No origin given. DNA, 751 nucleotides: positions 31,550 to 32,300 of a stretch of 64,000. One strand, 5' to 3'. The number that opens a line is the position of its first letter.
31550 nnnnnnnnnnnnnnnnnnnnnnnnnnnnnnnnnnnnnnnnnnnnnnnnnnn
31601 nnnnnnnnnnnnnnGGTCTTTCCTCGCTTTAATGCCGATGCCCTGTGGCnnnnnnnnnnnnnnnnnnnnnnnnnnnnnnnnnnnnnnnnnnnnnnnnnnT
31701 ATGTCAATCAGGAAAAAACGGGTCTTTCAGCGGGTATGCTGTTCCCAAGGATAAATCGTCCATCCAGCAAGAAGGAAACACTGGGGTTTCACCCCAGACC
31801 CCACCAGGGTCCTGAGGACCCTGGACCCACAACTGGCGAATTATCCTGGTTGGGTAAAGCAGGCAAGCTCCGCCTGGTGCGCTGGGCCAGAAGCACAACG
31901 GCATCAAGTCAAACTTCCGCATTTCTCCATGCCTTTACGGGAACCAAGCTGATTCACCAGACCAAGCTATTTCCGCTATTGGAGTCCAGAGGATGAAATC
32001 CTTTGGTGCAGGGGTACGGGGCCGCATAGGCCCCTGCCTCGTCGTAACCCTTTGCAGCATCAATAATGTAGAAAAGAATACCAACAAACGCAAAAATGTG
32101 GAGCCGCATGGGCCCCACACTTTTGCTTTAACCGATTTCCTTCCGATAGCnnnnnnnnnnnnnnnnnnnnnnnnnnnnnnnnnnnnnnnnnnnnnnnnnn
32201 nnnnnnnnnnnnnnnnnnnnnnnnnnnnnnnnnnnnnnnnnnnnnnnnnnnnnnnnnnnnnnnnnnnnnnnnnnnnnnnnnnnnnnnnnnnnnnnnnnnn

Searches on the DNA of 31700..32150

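Call 24: search_rna_families(source=window, start=31700, end=32150, threshold=evalue, max_evalue=10, show_alignments=2)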
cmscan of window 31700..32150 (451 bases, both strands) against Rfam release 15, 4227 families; matches with E-value up to 10: 6.
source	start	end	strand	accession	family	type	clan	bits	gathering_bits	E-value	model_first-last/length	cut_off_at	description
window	31802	31828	-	RF03059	raiA-hairpin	Gene; sRNA;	-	15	43.7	3.9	13-39/48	no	raiA-hairpin RNA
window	31800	31898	+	RF01056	Magnesium-II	Cis-reg; riboswitch;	-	14.1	40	3.2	1-115/115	no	Magnesium riboswitch aptamer (Magnesium responsive RNA element)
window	32064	32150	-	RF00091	SNORA62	Gene; snRNA; snoRNA; HACA-box;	CL00040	13.6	80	4.1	72-154/154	5'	Small nucleolar RNA SNORA62/SNORA6 family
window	32041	32076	-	RF01343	CRISPR-DR33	Gene; CRISPR;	-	13.5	39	9.1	1-37/37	no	CRISPR RNA direct repeat element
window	31756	31844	-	RF00233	Tymo_tRNA-like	Cis-reg;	-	11.2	40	9.8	1-84/84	no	Tymovirus/Pomovirus/Furovirus tRNA-like 3' UTR element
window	32085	32137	-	RF02880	MH_s15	Gene; sRNA;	-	11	123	1.9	4-59/277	no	Mesorhizobail RNA 15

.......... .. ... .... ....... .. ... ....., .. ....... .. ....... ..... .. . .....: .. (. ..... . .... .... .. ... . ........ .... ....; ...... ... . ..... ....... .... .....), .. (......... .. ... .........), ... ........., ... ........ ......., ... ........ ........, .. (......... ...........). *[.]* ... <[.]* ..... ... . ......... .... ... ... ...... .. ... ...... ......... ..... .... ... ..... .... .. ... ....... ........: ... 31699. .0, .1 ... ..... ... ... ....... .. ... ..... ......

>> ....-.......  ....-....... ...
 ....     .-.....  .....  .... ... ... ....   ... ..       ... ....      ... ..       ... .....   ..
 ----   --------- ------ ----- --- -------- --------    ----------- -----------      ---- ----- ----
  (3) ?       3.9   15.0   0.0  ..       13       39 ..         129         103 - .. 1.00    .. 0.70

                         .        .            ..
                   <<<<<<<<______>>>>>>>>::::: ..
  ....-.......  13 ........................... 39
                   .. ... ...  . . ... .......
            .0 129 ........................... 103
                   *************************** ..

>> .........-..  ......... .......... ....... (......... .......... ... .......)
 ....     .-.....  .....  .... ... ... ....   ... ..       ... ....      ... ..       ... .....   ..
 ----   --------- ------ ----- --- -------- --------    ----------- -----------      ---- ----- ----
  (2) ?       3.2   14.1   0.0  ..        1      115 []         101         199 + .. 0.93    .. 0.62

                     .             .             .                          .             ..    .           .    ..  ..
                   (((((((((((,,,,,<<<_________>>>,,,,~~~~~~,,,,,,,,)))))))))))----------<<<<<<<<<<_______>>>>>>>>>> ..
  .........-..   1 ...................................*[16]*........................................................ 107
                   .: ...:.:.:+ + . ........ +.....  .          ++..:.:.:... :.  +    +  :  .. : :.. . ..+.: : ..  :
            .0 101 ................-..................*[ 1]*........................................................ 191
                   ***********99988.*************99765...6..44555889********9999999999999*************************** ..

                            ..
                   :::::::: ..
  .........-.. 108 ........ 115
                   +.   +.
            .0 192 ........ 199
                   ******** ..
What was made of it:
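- Tried and rejected: The raiA-hairpin hit scored 15 bits against a threshold of 43.7 (call 24).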
